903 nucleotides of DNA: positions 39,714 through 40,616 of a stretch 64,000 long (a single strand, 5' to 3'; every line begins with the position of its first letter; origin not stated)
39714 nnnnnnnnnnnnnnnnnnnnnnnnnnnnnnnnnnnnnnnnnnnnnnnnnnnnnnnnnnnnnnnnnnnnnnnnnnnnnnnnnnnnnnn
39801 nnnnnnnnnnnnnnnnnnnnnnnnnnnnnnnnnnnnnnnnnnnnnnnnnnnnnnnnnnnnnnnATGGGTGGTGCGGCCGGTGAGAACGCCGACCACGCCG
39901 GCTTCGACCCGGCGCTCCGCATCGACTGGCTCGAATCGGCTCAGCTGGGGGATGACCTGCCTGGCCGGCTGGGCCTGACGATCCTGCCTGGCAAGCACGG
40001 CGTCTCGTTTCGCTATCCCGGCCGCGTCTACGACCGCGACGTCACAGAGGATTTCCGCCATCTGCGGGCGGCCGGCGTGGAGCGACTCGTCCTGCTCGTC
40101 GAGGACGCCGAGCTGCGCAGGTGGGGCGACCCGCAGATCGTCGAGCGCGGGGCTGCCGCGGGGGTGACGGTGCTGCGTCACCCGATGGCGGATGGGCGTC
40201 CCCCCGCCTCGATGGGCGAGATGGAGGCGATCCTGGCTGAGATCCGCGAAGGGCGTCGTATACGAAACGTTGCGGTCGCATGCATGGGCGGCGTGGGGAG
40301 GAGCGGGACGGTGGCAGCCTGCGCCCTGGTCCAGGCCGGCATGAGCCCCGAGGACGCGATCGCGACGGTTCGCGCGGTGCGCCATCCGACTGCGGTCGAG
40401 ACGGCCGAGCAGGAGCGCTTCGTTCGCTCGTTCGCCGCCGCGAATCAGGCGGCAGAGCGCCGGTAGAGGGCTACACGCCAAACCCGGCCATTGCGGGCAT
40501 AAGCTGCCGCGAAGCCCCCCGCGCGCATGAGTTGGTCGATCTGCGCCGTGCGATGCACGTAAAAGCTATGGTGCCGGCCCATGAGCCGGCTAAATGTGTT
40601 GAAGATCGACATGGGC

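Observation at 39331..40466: DUF3090 translationally coupled to a Cys-based CX5R phosphatase; in other Actinobacteria its partner is reportedly a histidine phosphatase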

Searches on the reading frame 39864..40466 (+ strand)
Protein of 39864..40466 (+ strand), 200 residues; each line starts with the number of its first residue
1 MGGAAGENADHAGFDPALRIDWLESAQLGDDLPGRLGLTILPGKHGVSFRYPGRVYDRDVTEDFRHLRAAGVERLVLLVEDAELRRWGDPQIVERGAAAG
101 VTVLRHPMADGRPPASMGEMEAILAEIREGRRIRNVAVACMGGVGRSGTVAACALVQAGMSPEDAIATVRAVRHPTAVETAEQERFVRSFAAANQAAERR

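Call 3: search_protein_families(library=pfam, proteins=[window:39864-40466:+], max_evalue=0.01)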
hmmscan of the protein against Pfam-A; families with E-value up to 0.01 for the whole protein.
window:39864-40466:+ (200 aa): 6 families
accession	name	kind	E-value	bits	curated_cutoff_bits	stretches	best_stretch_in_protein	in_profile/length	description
PF22784.1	PTP-SAK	-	5.5e-11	43.2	27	1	61-187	21-153/153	Swiss Army Knife protein, DSP-PTPase phosphatase domain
PF05706.17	CDKN3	-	6.1e-11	42.7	20.7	1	19-166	28-168/168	Cyclin-dependent kinase inhibitor 3 (CDKN3)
PF22785.1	Tc-R-P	-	1.2e-10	42.4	27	1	60-159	12-105/106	Polymorphic toxin system, DSP-PTPase phosphatase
PF00782.25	DSPc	-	0.00023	21.4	33.5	1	133-185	73-125/133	Dual specificity phosphatase, catalytic domain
PF22741.1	PTP-NADK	-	0.00048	20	27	1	68-188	45-162/163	DSP-PTPase phosphatase fused to NAD+ Kinase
PF00102.32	Y_phosphatase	-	0.0011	19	20.9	1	113-187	147-228/234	Protein-tyrosine phosphatase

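Call 4: search_protein_families(library=ncbifam, proteins=[window:39864-40466:+], max_evalue=0.01)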
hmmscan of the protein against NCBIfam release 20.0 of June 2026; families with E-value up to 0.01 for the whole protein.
window:39864-40466:+ (200 aa): 0 families

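Call 7: find_homologous_proteins(query=window:39864-40466:+)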
Query window:39864-40466:+ (200 aa): 1389 proteins with E <= 0.001 among 3927 candidates; the best 120 are listed.
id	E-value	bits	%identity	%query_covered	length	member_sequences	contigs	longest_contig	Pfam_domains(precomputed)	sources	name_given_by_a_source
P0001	8.2e-125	432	100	100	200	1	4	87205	PF22784.2,PF05706.18,PF22785.2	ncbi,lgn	ncbi:MAG: cyclin-dependent kinase inhibitor 3 family protein [Chloroflexota bacterium]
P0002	8.4e-102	357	83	100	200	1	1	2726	PF22784.2,PF05706.18,PF22785.2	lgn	-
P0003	2.2e-100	352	82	99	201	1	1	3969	PF22784.2,PF05706.18,PF22785.2,PF00102.33,PF00782.26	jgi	jgi:protein-tyrosine phosphatase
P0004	3.1e-100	352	82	100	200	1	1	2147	PF22784.2,PF05706.18,PF22785.2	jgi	jgi:protein-tyrosine phosphatase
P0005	3.8e-100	351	81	100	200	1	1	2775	PF22784.2,PF05706.18,PF22785.2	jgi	jgi:protein-tyrosine phosphatase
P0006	1.6e-99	349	81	100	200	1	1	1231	PF22784.2,PF05706.18,PF22785.2,PF00102.33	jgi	jgi:protein-tyrosine phosphatase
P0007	5.7e-99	348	82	100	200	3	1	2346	PF22784.2,PF05706.18,PF22785.2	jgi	jgi:protein-tyrosine phosphatase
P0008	1.3e-98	347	80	100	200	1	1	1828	PF22784.2,PF05706.18,PF22785.2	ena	-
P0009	1.5e-98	346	82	100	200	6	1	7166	PF22784.2,PF05706.18,PF22785.2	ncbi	-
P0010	2.5e-98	346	83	94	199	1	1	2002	PF22784.2,PF05706.18,PF22785.2,PF00102.33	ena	-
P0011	3.5e-98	345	81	100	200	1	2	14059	PF22784.2,PF05706.18,PF22785.2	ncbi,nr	ncbi:MAG: cyclin-dependent kinase inhibitor 3 family protein [Chloroflexota bacterium]|nr:cyclin-dep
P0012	5.9e-98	344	81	100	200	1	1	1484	PF22784.2,PF05706.18,PF22785.2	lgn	-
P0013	2.0e-97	343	81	100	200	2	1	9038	PF22784.2,PF05706.18,PF22785.2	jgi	jgi:protein-tyrosine phosphatase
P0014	5.0e-97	341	78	100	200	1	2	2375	PF22784.2,PF05706.18,PF22785.2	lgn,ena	-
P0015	7.3e-97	341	81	100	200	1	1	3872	PF22784.2,PF05706.18,PF22741.2,PF22785.2,PF00782.26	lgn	-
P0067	7.5e-91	321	80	94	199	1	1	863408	PF22784.2,PF05706.18,PF22785.2,PF00102.33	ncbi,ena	-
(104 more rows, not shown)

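Call 10: find_encoding_contigs(protein=P0067, flank=8000, max_places=3)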
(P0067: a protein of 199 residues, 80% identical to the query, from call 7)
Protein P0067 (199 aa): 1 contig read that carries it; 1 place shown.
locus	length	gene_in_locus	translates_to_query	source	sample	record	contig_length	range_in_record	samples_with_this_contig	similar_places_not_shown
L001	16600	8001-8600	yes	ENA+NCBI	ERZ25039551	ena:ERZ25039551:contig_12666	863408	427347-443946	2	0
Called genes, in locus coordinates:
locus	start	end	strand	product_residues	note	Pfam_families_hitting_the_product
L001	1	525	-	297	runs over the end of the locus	PF00294:PfkB, PF08543:Phos_pyr_kin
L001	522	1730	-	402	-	PF00266:Aminotran_5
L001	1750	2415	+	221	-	PF00702:Hydrolase, PF12710:HAD, PF13419:HAD_2, PF13242:Hydrolase_like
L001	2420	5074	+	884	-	PF13298:LigD_N, PF01068:DNA_ligase_A_M, PF04679:DNA_ligase_A_C, PF21686:LigD_Prim-Pol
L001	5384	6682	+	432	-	PF01381:HTH_3 (weak), PF13560:HTH_31, PF13424:TPR_12, PF17874:TPR_MalT (weak), PF13424:TPR_12 (weak)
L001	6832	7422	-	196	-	-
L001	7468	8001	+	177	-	PF11290:DUF3090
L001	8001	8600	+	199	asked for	PF05706:CDKN3, PF22784:PTP-SAK, PF22785:Tc-R-P, PF00102:Y_phosphatase (weak)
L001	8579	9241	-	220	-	PF08241:Methyltransf_11 (weak), PF13649:Methyltransf_25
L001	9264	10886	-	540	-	PF13086:AAA_11 (weak), PF13245:AAA_19, PF13604:AAA_30, PF13087:AAA_12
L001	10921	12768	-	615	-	PF13482:RNase_H_2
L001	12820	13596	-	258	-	PF08239:SH3_3 (weak)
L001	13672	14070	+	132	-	PF01641:SelR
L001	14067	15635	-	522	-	-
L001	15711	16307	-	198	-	PF02535:Zip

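Call 15: search_solved_structures(query=window:39864-40466:+, max_evalue=1, show_alignments=3)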
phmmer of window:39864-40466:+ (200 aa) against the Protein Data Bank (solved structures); distinct sequences matched with E-value up to 1: 42.
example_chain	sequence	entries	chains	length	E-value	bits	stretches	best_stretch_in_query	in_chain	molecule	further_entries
1fpz_A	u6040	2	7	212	1.8e-13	53.9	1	19-191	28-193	CYCLIN-DEPENDENT KINASE INHIBITOR 3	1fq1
2i6i_A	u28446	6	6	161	4.6e-12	49.3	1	65-188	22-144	Sulfolobus solfataricus protein tyrosine phosphatase | protein tyrosine phosphatase | SsoPTP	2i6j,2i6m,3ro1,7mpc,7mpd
9e9l_A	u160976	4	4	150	1.4e-11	47.7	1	69-188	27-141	ShufPTP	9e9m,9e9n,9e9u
5z59_A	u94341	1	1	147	2.9e-11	46.7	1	70-188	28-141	Protein-tyrosine phosphatase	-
5z5a_A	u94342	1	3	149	3e-11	46.7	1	70-188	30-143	Protein-tyrosine phosphatase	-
25xa_A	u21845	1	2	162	6.4e-11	45.6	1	107-192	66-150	Dual specificity protein phosphatase family protein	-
2dxp_A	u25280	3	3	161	7.2e-11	45.5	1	65-188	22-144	Sulfolobus solfataricus protein tyrosine phosphatase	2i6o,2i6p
5z5b_A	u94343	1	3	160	2.2e-10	43.9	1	70-189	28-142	Protein-tyrosine phosphatase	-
4erc_A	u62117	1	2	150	7.9e-09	38.8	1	96-190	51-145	Dual specificity protein phosphatase 23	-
2img_A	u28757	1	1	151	7.9e-09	38.8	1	96-190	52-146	Dual specificity protein phosphatase 23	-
2mbc_A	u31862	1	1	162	8.3e-07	32.2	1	99-175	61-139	Protein tyrosine phosphatase type IVA 3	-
5k22_A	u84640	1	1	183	8.8e-07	32.1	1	99-174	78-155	Protein tyrosine phosphatase type IVA 2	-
1r6h_A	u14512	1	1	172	9.5e-07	32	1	99-174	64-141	protein tyrosine phosphatase type IVA, member 3 isoform 1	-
1v3a_A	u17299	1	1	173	9.8e-07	32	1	99-174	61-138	protein tyrosine phosphatase type IVA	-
1zck_A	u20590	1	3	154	1.5e-06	31.3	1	92-174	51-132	protein tyrosine phosphatase 4a1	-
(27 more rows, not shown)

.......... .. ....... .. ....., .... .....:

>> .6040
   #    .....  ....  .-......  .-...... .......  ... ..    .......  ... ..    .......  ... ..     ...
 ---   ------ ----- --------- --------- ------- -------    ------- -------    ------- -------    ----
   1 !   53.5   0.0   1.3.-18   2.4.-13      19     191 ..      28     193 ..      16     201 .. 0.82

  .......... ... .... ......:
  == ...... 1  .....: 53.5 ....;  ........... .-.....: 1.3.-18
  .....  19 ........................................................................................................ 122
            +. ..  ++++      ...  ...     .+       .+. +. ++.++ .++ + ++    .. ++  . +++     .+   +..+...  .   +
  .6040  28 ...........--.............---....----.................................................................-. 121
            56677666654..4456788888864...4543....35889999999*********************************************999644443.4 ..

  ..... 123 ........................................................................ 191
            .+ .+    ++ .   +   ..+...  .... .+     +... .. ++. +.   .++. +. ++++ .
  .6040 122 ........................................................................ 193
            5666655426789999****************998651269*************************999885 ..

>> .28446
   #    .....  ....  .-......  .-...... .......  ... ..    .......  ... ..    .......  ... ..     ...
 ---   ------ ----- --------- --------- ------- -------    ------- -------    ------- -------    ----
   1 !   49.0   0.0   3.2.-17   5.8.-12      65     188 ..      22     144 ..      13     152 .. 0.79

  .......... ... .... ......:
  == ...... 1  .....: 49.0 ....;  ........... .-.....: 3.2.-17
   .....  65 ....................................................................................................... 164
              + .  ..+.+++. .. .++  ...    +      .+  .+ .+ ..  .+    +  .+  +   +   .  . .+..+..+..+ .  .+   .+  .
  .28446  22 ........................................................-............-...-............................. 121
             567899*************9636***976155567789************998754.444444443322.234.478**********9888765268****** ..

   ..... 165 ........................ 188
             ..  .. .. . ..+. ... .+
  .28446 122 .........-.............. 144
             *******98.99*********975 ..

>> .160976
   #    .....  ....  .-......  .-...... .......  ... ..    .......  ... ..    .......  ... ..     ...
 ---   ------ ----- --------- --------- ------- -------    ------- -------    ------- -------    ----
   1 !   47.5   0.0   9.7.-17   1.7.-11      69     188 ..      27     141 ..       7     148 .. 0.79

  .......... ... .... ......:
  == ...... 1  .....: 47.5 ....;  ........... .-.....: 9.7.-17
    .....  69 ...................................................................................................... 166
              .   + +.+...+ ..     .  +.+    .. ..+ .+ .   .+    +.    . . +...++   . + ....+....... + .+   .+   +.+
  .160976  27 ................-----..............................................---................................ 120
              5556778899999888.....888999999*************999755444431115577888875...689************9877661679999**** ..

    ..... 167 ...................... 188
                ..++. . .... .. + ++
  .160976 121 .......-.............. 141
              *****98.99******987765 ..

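Call 61: search_dna_similar(query=window:39864-40466:+, collection=plasmids, mode=protein, max_evalue=0.001, max_rows=25)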
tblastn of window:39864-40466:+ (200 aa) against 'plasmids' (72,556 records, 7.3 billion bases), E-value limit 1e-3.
Records with a match: 28; places in all: 28; records where one place covers at least 80% of the query: 6.
Best place of each record, by identity: <60% 28.
By first word of the organism name: Ralstonia 8; Pseudomonas 4; Pseudoalteromonas 2; Picosynechococcus 2; Leisingera 1; Cereibacter 1; Thauera 1; Rhodobacter 1; Deinococcus 1; Fuscovulum 1; and 6 more.
By predicted mobility (MOB-suite, as given by PLSDB): mobilizable 12; non-mobilizable 10; conjugative 6.
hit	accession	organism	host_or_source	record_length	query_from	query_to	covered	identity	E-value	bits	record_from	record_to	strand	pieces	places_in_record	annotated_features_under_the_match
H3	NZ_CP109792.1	Leisingera thetidis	-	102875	30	191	81%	39.5%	3e-14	77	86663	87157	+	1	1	ADP-ribosylglycohydrolase family protein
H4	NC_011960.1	Cereibacter sphaeroides KD131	-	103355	34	192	80%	38.3%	9e-12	70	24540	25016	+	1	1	ADP-ribosylglycohydrolase family protein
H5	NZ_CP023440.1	Thauera sp. K11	cell culture,sludge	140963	34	191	79%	38.1%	1e-11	70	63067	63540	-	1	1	cyclin-dependent kinase inhibitor 3 family protein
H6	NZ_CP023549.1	Rhodobacter sp. CZR27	cell culture,paddy soil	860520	34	188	78%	38.6%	8e-12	71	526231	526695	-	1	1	none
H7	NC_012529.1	Deinococcus deserti VCD115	-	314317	34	191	79%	37.3%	2e-13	75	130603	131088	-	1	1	protein-tyrosine-phosphatase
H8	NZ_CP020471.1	Fuscovulum blasticum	cell culture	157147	18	189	86%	34.3%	1e-11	70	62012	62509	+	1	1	ADP-ribosylglycohydrolase family protein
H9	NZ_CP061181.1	Roseomonas haemaphysalidis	tick,pure culture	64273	34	191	79%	37.2%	2e-11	69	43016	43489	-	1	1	cyclin-dependent kinase inhibitor 3 family protein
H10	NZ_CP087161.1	Pseudomonas sp. CIP-10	-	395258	33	190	79%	31.3%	5e-8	59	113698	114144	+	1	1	cyclin-dependent kinase inhibitor 3 family protein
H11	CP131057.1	Hyphomicrobiales bacterium UR115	tomato,bacteria,rhizosphere soil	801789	31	197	84%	29.5%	9e-7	56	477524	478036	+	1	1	none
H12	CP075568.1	Pseudomonas shirazica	-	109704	32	192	81%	29.9%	1e-8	61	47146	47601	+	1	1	cyclin-dependent kinase inhibitor 3 family protein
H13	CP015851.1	Ralstonia solanacearum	Rhizoma kaempferiae,cell culture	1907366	40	191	76%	31.6%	3e-6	54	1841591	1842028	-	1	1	ABC transporter-like protein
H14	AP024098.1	Ralstonia solanacearum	-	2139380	40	191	76%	31.6%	3e-6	54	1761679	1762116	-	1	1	hypothetical protein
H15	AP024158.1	Ralstonia solanacearum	Zingiber officinale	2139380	40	191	76%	31.6%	3e-6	54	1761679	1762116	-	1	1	hypothetical protein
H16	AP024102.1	Ralstonia solanacearum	-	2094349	40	191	76%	31.6%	3e-6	54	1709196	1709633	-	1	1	hypothetical protein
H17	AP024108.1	Ralstonia solanacearum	-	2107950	40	191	76%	31.6%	3e-6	54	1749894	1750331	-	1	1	hypothetical protein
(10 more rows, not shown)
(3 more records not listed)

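Call 63: get_annotated_region(hit=H7, flank=4000)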
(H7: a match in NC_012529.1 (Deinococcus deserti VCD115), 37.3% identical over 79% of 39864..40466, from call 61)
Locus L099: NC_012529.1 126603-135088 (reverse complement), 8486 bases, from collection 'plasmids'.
description: Deinococcus deserti VCD115 plasmid 2, complete sequence
organism: Deinococcus deserti VCD115 (NCBI taxid 546414)
taxonomy: Bacteria; Deinococcota; Deinococci; Deinococcales; Deinococcaceae; Deinococcus; Deinococcus deserti; Deinococcus deserti VCD115
host: -; source: -; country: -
typing (MOB-suite, as given by PLSDB): mobilizable; replicon rep_cluster_954; relaxase MOBP
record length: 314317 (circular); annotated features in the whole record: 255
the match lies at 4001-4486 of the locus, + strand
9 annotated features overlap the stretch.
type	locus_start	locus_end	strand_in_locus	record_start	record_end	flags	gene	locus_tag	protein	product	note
CDS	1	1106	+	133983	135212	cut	-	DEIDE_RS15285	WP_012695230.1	alpha/beta fold hydrolase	-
CDS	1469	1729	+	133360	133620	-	-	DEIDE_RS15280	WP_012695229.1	hypothetical protein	-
CDS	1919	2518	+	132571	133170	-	-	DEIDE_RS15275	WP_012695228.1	MerR family transcriptional regulator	GO:0006355 - regulation of DNA-templated transcription [Evidence IEA]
CDS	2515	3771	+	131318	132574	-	-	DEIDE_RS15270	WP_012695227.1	VWA domain-containing protein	-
CDS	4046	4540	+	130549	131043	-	-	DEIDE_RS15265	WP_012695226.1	protein-tyrosine-phosphatase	-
CDS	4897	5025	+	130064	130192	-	-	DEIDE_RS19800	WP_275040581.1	hypothetical protein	-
CDS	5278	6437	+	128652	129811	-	-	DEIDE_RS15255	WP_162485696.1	IS3-like element ISDds1 family transposase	GO:0006313 - DNA transposition [Evidence IEA]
CDS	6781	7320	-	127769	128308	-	-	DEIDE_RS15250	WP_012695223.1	hypothetical protein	-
CDS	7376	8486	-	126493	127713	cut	-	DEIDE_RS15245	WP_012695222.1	PD-(D/E)XK nuclease family protein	-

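Call 64: get_annotated_region(hit=H5, flank=4000)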
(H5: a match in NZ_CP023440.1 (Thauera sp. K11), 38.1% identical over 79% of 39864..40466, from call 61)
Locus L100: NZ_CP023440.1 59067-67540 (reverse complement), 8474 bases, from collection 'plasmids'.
description: Thauera sp. K11 plasmid pTX1, complete sequence
organism: Thauera sp. K11 (NCBI taxid 2005884)
taxonomy: Bacteria; Pseudomonadota; Betaproteobacteria; Rhodocyclales; Zoogloeaceae; Thauera; Thauera sp. K11
host: -; source: cell culture,sludge; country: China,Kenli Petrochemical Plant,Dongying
typing (MOB-suite, as given by PLSDB): conjugative; relaxase MOBP; mating-pair formation MPF_T
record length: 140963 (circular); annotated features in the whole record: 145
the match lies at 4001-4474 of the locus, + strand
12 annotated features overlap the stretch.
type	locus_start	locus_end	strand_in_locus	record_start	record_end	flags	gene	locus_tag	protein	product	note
CDS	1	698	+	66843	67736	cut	-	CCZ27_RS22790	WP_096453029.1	DNA-binding protein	-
CDS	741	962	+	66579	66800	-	-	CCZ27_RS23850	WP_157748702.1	hypothetical protein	-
CDS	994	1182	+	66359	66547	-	-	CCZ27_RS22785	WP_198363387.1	hypothetical protein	-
CDS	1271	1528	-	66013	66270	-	-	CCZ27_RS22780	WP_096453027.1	hypothetical protein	-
CDS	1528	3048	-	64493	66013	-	-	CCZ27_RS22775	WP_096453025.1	IS66 family transposase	-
CDS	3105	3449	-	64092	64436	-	tnpB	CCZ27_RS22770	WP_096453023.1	IS66 family insertion sequence element accessory protein TnpB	-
CDS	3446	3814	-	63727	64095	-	-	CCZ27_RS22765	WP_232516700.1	transposase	GO:0006313 - DNA transposition [Evidence IEA]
CDS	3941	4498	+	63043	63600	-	-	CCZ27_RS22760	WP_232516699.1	cyclin-dependent kinase inhibitor 3 family protein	-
CDS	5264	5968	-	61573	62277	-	-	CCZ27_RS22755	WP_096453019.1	PEP-CTERM sorting domain-containing protein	-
CDS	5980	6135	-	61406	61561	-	-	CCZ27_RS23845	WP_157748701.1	hypothetical protein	-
CDS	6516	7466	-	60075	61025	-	-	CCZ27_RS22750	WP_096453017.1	restriction endonuclease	GO:0009307 - DNA restriction-modification system [Evidence IEA]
CDS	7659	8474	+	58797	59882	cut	-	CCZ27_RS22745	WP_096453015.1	IS5 family transposase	-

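Call 65: get_annotated_region(hit=H3, flank=4000)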
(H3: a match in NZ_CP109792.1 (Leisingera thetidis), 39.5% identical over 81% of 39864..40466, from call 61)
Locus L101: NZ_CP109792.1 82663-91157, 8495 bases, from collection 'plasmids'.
description: Leisingera thetidis strain BMJM1 plasmid pBMJM1_5, complete sequence
organism: Leisingera thetidis (NCBI taxid 2930199)
taxonomy: Bacteria; Pseudomonadota; Alphaproteobacteria; Rhodobacterales; Roseobacteraceae; Leisingera; Leisingera thetidis
host: -; source: -; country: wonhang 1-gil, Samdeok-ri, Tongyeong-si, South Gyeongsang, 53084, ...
typing (MOB-suite, as given by PLSDB): conjugative; replicon rep_cluster_231; relaxase MOBP; mating-pair formation MPF_T
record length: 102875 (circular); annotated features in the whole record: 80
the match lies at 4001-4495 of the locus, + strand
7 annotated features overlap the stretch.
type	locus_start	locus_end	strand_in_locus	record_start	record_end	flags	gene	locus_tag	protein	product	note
CDS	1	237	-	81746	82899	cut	-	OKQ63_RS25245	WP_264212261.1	IS3 family transposase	-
CDS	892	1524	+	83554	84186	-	-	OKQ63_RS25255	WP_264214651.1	hypothetical protein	-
CDS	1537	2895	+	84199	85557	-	-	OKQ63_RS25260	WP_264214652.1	AAA family ATPase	-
CDS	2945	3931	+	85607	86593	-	-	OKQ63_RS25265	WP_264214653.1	WYL domain-containing protein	-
CDS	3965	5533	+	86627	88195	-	-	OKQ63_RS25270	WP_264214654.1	ADP-ribosylglycohydrolase family protein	-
CDS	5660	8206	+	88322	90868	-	-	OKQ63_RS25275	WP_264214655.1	PD-(D/E)XK nuclease family protein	-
CDS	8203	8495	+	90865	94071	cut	-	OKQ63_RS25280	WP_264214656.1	UvrD-helicase domain-containing protein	-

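Call 66: search_protein_families(library=padloc, proteins=[window:39864-40466:+], max_evalue=0.001)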
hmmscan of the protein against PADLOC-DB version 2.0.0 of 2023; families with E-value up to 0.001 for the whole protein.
window:39864-40466:+ (200 aa): 0 families
